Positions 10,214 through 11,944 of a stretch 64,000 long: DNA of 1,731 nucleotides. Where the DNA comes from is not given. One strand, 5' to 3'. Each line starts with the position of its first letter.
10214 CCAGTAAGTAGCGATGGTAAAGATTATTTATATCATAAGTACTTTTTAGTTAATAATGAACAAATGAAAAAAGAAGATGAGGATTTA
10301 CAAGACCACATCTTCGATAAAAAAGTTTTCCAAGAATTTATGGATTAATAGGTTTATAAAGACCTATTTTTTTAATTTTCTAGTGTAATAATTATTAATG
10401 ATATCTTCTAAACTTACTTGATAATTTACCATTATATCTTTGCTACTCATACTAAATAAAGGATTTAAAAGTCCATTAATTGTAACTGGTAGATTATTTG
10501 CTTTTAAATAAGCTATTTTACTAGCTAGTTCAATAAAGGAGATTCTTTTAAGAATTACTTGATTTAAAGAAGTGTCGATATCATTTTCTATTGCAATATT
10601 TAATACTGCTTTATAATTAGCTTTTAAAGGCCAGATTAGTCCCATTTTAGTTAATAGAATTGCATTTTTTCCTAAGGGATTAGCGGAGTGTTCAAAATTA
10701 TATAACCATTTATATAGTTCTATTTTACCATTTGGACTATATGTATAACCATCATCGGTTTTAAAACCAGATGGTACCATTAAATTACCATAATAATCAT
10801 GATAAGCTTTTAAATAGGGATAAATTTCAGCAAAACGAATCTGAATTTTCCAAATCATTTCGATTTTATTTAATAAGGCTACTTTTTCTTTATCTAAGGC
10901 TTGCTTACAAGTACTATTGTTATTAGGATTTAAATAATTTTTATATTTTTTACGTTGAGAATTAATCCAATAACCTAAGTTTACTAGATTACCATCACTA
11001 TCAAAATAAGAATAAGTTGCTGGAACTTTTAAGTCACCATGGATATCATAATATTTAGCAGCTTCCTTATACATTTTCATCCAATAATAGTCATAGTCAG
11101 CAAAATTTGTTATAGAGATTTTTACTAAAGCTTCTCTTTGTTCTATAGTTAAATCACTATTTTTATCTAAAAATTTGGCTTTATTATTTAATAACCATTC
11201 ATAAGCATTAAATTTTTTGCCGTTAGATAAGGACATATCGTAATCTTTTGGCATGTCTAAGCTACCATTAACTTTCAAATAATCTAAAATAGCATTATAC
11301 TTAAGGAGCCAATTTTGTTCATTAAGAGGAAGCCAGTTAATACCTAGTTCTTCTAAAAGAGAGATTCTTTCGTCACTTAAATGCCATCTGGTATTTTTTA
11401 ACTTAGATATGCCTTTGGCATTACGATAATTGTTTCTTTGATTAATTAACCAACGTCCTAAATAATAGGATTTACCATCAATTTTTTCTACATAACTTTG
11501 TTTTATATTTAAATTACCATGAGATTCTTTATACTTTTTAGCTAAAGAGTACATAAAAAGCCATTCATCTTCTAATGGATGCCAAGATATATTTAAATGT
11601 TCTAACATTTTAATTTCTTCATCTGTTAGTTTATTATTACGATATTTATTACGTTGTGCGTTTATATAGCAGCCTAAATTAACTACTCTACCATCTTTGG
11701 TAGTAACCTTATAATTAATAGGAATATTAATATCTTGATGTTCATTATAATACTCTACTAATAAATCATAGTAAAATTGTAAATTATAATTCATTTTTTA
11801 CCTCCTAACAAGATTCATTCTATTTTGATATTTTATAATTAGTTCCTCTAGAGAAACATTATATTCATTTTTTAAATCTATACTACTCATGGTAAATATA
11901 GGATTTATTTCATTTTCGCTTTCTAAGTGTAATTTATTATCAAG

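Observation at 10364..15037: Tandem pair of proteins built almost entirely from helicase-associated (HA) domain repeats, sharing a distinct C-terminal module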

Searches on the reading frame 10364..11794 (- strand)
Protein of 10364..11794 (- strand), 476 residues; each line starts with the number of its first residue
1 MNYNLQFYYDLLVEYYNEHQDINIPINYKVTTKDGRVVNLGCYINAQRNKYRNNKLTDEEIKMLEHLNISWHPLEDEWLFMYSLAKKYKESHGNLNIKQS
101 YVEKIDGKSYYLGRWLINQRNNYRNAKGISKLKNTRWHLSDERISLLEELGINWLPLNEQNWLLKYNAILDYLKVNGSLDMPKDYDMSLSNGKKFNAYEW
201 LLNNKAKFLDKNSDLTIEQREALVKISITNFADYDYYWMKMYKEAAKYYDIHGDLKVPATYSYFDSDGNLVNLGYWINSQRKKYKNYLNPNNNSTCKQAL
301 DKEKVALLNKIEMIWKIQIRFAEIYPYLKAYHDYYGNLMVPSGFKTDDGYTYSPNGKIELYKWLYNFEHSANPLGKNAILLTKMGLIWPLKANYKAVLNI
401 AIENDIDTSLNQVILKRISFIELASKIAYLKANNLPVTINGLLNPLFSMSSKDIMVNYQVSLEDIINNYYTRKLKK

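Call 3: search_protein_families(library=pfam, proteins=[window:10364-11794:-], max_evalue=1)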
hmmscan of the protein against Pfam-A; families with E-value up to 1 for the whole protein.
window:10364-11794:- (476 aa): 3 families
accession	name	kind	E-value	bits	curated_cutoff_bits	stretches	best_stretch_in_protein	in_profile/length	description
PF03457.19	HA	-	6.2e-50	167.8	28.4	5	75-151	2-63/64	Helicase associated domain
PF04242.18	DUF424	-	0.11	13.2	25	1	192-237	19-64/92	Protein of unknown function (DUF424)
PF24951.3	LisH_PAC1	-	0.12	12.5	27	0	168-177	10-19/36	PAC1 LisH domain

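Call 4: search_protein_families(library=ncbifam, proteins=[window:10364-11794:-], max_evalue=1)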
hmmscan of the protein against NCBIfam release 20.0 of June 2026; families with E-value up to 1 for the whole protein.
window:10364-11794:- (476 aa): 0 families

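Call 14: find_homologous_proteins(query=window:10364-11794:-, max_evalue=0.00001)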
Query window:10364-11794:- (476 aa): 34 proteins with E <= 0.00001 among 7531 candidates.
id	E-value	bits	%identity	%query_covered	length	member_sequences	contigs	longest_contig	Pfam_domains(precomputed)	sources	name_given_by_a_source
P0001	0.0e+0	1052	98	100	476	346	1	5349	PF03457.20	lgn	-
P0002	2.4e-171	589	57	100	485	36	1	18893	PF03457.20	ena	-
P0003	7.3e-167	574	56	98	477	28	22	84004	PF03457.20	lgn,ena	-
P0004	2.2e-164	566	55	98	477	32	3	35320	PF03457.20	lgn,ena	-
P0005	9.6e-144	498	51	99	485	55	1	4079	PF03457.20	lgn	-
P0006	1.2e-57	214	30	75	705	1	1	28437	PF03457.20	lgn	-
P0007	3.9e-51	193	32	72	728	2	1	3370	PF03457.20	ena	-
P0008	4.0e-51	193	30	72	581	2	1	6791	PF03457.20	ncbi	-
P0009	1.3e-49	188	28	97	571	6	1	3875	PF03457.20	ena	-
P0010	1.6e-46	178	35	72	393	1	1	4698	PF03457.20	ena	-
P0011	4.9e-45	173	35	72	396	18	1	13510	PF03457.20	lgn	-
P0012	4.8e-43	166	33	64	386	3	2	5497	PF03457.20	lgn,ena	-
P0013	1.4e-42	165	33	65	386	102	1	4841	PF03457.20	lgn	-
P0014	3.2e-42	163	35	72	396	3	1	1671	PF03457.20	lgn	-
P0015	3.4e-42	163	26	79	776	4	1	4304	PF03457.20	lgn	-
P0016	1.6e-41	161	34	72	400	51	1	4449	PF03457.20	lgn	-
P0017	3.3e-41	160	30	80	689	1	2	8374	PF03457.20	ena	-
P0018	2.6e-39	154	29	74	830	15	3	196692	PF00270.36,PF00271.38,PF03457.20,PF04851.22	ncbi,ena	-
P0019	3.9e-39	153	33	72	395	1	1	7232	PF03457.20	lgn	-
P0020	8.0e-39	152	34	72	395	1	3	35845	PF03457.20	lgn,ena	-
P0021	5.7e-38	149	29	76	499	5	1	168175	PF03457.20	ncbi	-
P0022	3.3e-31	127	31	65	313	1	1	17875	PF03457.20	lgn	-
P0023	1.7e-30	125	34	65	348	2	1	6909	PF03457.20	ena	-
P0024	5.8e-28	116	30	59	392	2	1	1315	PF03457.20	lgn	-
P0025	1.9e-26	111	34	66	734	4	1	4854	PF00270.36,PF00271.38,PF03457.20,PF04851.22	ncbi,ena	-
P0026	3.0e-25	107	28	66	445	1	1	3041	PF03457.20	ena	-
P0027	1.5e-24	105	28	71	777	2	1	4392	PF00270.36,PF00271.38,PF03457.20,PF04851.22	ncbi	-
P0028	4.7e-22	97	39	33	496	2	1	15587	PF03457.20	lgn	-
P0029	4.3e-20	90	28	52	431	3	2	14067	PF03457.20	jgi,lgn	jgi:hypothetical protein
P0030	8.3e-17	80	28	72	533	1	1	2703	PF03457.20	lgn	-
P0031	6.9e-16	77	29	71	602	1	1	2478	PF03457.20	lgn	-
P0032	1.5e-13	69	24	57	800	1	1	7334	PF03457.20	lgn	-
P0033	2.8e-12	65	27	65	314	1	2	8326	PF03457.20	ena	-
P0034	1.5e-8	52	26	55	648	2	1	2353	PF03457.20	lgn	-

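Call 15: find_encoding_contigs(protein=P0003, flank=10000, max_places=3)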
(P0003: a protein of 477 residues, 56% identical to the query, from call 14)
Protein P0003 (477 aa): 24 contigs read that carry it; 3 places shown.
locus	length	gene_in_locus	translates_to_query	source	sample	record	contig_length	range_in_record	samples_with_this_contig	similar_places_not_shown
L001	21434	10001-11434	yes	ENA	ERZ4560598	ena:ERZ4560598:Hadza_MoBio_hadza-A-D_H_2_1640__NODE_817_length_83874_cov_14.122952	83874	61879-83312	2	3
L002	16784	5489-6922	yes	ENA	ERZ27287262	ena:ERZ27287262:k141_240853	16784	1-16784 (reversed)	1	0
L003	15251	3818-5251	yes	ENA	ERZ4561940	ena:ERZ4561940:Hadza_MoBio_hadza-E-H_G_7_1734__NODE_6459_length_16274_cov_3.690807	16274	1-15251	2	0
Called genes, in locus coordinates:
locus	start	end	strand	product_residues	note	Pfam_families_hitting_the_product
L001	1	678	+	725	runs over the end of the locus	PF17764:PriA_3primeBD, PF04851:ResIII, PF00270:DEAD, PF18319:Zn_ribbon_PriA, PF00271:Helicase_C, PF18074:PriA_C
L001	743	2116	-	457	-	PF02878:PGM_PMM_I, PF02879:PGM_PMM_II, PF02880:PGM_PMM_III, PF00408:PGM_PMM_IV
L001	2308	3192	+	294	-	-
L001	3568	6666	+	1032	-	PF00133:tRNA-synt_1, PF09334:tRNA-synt_1g (weak), PF08264:Anticodon_1, PF19302:DUF5915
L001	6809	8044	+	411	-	PF03457:HA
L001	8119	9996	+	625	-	PF03457:HA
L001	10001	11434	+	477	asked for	PF03457:HA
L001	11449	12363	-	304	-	PF01841:Transglut_core (weak)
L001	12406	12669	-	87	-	PF01649:Ribosomal_S20p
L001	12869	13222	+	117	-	-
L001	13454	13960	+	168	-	-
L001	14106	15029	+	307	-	PF07454:SpoIIP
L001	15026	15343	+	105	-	-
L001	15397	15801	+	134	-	-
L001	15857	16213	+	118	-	-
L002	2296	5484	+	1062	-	PF03457:HA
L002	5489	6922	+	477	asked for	PF03457:HA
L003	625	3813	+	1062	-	PF03457:HA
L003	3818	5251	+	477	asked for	PF03457:HA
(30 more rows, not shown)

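Call 16: find_encoding_contigs(protein=P0002, flank=10000, max_places=2)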
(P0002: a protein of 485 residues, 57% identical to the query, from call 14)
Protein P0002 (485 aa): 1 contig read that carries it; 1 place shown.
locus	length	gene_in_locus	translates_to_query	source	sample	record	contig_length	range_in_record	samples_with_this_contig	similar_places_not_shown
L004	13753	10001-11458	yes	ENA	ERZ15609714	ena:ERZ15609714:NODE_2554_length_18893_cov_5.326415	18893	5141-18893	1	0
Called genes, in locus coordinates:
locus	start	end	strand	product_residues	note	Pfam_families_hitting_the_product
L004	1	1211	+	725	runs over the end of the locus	PF17764:PriA_3primeBD, PF00270:DEAD, PF04851:ResIII, PF18319:Zn_ribbon_PriA, PF00271:Helicase_C, PF18074:PriA_C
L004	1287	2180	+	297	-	-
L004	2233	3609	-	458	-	-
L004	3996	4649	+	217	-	-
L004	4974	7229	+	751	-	-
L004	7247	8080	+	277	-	PF08264:Anticodon_1, PF19302:DUF5915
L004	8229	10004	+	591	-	PF03457:HA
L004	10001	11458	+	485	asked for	PF03457:HA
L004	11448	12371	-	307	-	PF01841:Transglut_core (weak)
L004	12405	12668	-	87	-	PF01649:Ribosomal_S20p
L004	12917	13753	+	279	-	?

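Call 18: find_related_loci(query=A1, collection=genome_contigs, flank=10000)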
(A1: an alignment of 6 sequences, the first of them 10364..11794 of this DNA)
Query A1 (476 aa) in genome_contigs; peptide patterns used: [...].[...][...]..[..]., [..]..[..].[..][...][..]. (x = any residue, [..] = any of these).
98 stretches matched a pattern; 11 encode a relative of the query (tblastn E <= 1e-3); 11 distinct loci.
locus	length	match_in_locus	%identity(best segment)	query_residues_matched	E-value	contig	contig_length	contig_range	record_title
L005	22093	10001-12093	57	1-476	2e-175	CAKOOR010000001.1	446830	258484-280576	MAG: uncultured Bacilli bacterium isolate REFINED_METABAT215_TOP10_CONTIGS_1500_ASSEMBLY_K77_MERGED__Hadza_PheChl_Fiber-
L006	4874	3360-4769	55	2-476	4e-175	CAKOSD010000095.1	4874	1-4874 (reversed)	MAG: uncultured Bacilli bacterium isolate REFINED_METABAT215_TOP10_CONTIGS_1500_ASSEMBLY_K77_MERGED__Hadza_MoBio_C-REDO_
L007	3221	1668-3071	55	2-476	1e-179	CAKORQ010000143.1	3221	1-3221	MAG: uncultured Bacilli bacterium isolate REFINED_METABAT215_TOP10_CONTIGS_1500_ASSEMBLY_K77_MERGED__Hadza_MoBio_hadza-I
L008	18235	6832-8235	56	2-476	8e-166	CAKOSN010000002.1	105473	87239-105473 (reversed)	MAG: uncultured Bacilli bacterium isolate REFINED_METABAT215_TOP10_CONTIGS_1500_ASSEMBLY_K77_MERGED__Hadza_PheChl_Fiber-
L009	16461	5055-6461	50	8-476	2e-147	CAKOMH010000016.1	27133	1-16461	MAG: uncultured Bacilli bacterium isolate REFINED_METABAT215_TOP10_CONTIGS_1500_ASSEMBLY_K77_MERGED__Hadza_MoBio_hadza-I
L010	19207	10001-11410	51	8-476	1e-149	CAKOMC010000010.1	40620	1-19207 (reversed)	MAG: uncultured Bacilli bacterium isolate REFINED_METABAT215_TOP10_CONTIGS_1500_ASSEMBLY_K77_MERGED__Hadza_PheChl_Fiber-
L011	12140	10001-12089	51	1-476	4e-125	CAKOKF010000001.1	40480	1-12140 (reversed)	MAG: uncultured Bacilli bacterium isolate REFINED_METABAT215_TOP10_CONTIGS_1500_ASSEMBLY_K77_MERGED__Hadza_MoBio_hadza-E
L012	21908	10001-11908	29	2-397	6e-26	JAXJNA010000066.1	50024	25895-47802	MAG: Anaerostipes hadrus isolate DOME_MAG_14538 14538_W0334_k141_71675, whole genome shotgun sequence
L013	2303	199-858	38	9-390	5e-23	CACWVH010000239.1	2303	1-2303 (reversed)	MAG: uncultured Ruminococcus sp. isolate RUG10944 genome assembly, contig: RUG10944_asm_239, whole genome shotgun sequen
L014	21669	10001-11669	30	3-403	2e-20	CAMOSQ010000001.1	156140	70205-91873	MAG: uncultured Bacillales bacterium isolate SRR873602_bin.41_metaWRAP_v1.3_MAG genome assembly, contig: NODE_75_length_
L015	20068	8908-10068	27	3-356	9e-20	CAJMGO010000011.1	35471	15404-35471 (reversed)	MAG TPA_asm: uncultured Firmicutes bacterium isolate ERR414261-bin.25 genome assembly, contig: NODE_369_length_35471_cov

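Call 25: search_solved_structures(query=window:10364-11794:-, max_evalue=1, show_alignments=2)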
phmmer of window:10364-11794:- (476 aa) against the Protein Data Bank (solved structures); distinct sequences matched with E-value up to 1: 0.

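Call 45: predict_structure(alignment_id=A1)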
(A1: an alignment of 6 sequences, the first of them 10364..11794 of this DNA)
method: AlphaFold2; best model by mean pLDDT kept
length: 476 residues; sequences in the alignment: 6
mean_pLDDT: 81.6   pTM: 0.44
mean pLDDT of the five models: 81.6, 76.6, 76.2, 71.0, 66.4
residues with pLDDT >= 90: 100; 70-90: 317; 50-70: 49; < 50: 10
segments of 3 or more residues with pLDDT < 50: 133-136
pLDDT, mean of each block of 10 residues (from residue 1): 72 83 77 84 84 82 76 76 88 80 82 86 70 55 82 69 90 89 83 86 82 77 87 70 88 77 79 85 75 66 83 72 84 88 68 59 87 88 89 92 94 92 95 93 92 92 93 78
secondary structure, 60 per line:
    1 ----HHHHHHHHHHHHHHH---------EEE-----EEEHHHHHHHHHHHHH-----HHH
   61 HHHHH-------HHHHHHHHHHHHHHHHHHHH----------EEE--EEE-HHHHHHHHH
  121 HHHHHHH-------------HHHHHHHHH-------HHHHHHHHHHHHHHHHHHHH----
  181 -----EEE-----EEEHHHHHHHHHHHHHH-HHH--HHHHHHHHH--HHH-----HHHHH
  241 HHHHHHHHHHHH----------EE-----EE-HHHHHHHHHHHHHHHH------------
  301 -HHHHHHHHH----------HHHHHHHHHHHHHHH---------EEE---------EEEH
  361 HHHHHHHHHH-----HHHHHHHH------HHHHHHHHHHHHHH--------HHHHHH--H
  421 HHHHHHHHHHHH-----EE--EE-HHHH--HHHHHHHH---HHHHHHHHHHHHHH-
elements in order: H5-19 E29-31 E37-39 H40-52 H58-65 H73-92 E103-105 E108-110 H112-127 H141-149 H157-176 E186-188 E194-196 H197-210 H217-225 H236-252 H273-288 H302-310 H321-335 E345-347 E357-359 H360-370 H376-383 H390-403 H412-417 H420-432 H445-448 H451-458 H462-475

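Call 48: find_encoding_contigs(protein=P0021, flank=8000, max_places=2)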
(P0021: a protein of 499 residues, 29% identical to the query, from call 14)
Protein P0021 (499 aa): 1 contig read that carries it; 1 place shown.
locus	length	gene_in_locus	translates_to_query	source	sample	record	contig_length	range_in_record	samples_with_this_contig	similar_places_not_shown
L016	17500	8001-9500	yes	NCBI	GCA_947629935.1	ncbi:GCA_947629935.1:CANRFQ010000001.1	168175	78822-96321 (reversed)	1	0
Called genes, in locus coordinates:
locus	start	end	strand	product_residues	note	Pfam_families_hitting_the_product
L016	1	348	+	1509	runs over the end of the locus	PF01580:FtsK_SpoIIIE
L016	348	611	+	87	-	-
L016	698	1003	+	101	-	-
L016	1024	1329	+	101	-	-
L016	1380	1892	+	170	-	PF16286:DUF4932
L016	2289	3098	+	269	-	PF02498:Bro-N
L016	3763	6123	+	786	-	PF09364:XFP_N, PF03894:XFP, PF09363:XFP_C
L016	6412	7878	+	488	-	PF06415:iPGM_N (weak)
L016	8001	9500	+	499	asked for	PF03457:HA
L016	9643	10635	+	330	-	PF03444:WHD_HrcA (weak), PF01628:HrcA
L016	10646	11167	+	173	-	PF01025:GrpE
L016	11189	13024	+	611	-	PF00012:HSP70, PF06723:MreB_Mbl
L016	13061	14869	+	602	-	PF08439:Peptidase_M3_N, PF01432:Peptidase_M3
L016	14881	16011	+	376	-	PF00226:DnaJ, PF01556:DnaJ_C, PF00684:DnaJ_CXXCXGXG, PF27659:CHP02642 (weak)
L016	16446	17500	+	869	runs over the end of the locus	PF00690:Cation_ATPase_N, PF00122:E1-E2_ATPase, PF00702:Hydrolase, PF13246:Cation_ATPase, PF08282:Hydrolase_3 (weak), PF00689:Cation_ATPase_C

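Call 49: find_encoding_contigs(protein=P0011, flank=8000, max_places=2)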
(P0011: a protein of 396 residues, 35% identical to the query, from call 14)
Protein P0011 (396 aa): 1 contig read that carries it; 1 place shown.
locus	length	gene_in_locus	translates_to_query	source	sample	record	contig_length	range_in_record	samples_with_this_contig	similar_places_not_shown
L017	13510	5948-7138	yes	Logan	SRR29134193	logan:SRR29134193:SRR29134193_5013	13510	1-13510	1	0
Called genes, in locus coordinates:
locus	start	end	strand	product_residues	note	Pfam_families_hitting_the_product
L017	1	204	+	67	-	?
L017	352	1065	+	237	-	-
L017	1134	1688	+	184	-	PF04011:LemA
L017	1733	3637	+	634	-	PF09972:DUF2207, PF20990:DUF2207_C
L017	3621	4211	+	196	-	PF01966:HD (weak)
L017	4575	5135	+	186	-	PF05198:IF3_N, PF00707:IF3_C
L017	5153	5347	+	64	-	PF01632:Ribosomal_L35p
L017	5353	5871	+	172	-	PF00453:Ribosomal_L20, PF07498:Rho_N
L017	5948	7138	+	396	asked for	PF03457:HA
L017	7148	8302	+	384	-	PF03457:HA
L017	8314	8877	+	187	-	-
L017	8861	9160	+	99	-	-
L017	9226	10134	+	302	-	PF03457:HA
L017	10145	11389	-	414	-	PF02388:FemAB, PF13480:Acetyltransf_6 (weak)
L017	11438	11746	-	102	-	-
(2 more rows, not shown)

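Call 51: fold_search(model_id=the predicted structure, library=pdb)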
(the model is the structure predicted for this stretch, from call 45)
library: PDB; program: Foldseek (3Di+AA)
matches with E <= 10: 62; with E <= 0.001: 0
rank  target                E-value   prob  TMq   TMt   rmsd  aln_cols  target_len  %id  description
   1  9w54_A                9.9e-01  0.10  0.08  0.10  15.7       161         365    7  Structure of L-glutamate oxidase in complex with L-glutamate (released 2026-01-07)
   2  4oio_F                9.9e-01  0.04  0.10  0.12  23.2       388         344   13  Crystal structure of Thermus thermophilus pre-insertion substrate complex for de novo transcription initiation (released 2014-05-07)
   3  8eey_B                1.2e+00  0.04  0.09  0.07  19.5       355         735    9  Cas7-11 in complex with DR-mismatched target RNA, Csx29 and Csx30 (released 2022-11-16)
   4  9gyt_i                1.3e+00  0.03  0.12  0.11  24.6       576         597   12  High resolution structure of B. oleracea mitoribosome (released 2025-10-15)
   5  9w58_A                1.5e+00  0.08  0.09  0.10  13.0       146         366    9  Structure of L-glutamate oxidase E617K mutant (released 2026-01-07)
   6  9v0n_A                1.6e+00  0.04  0.08  0.08  22.3       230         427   14  Cryo-EM structure of RSV pre-F in complex with antibody CNR2042 (released 2025-12-31)
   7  8qfc_D                1.9e+00  0.05  0.08  0.15  24.7       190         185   16  UFL1 E3 ligase bound 60S ribosome (released 2024-02-21)
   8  6f7j_B                2.1e+00  0.02  0.07  0.09  20.5       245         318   13  Crystal structure of Human ARS2 residues 171-270 + 408-763 (released 2018-05-09)
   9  2nsg                  2.2e+00  0.07  0.11  0.18  20.3       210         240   12  Crystal structure of the mycothiol-dependent maleylpyruvate isomerase H52A mutant (released 2007-04-10)
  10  4uzy_A                2.4e+00  0.04  0.13  0.11  32.2       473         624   11  Crystal structure of the Chlamydomonas IFT70 and IFT52 complex (released 2014-11-05)
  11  6f7p_D                2.6e+00  0.02  0.07  0.09  19.4       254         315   13  Crystal structure of Human ARS2 residues 147-270 + 408-763 (released 2018-05-09)
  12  5k5a                  2.7e+00  0.03  0.09  0.12  16.9       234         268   17  Structure of the pNOB8-like ParB N-domain (released 2016-06-15)
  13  9e78_0k               2.7e+00  0.01  0.07  0.05  30.9       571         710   10  48-nm repeat of the Leishmania tarentolae doublet microtubule (released 2025-03-12)
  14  8x4n_A                3.0e+00  0.05  0.07  0.18  13.2       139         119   16  Crystal structure of the PI3P-binding domain of Legionella SetA in complex with inositol 1,3-bisphosphate (released 2025-02-19)
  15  6y8q_D                3.1e+00  0.05  0.10  0.21  19.3       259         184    9  AbiEi antitoxin from Streptococcus agalactiae (released 2020-12-16)
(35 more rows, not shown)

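Call 72: search_protein_families(library=phrogs, proteins=[window:10364-11794:-], max_evalue=0.01)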
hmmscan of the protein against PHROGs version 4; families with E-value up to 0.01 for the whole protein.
window:10364-11794:- (476 aa): 0 families

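Call 73: search_protein_families(library=padloc, proteins=[window:10364-11794:-], max_evalue=0.01)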
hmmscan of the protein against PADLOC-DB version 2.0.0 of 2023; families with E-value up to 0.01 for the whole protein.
window:10364-11794:- (476 aa): 0 families
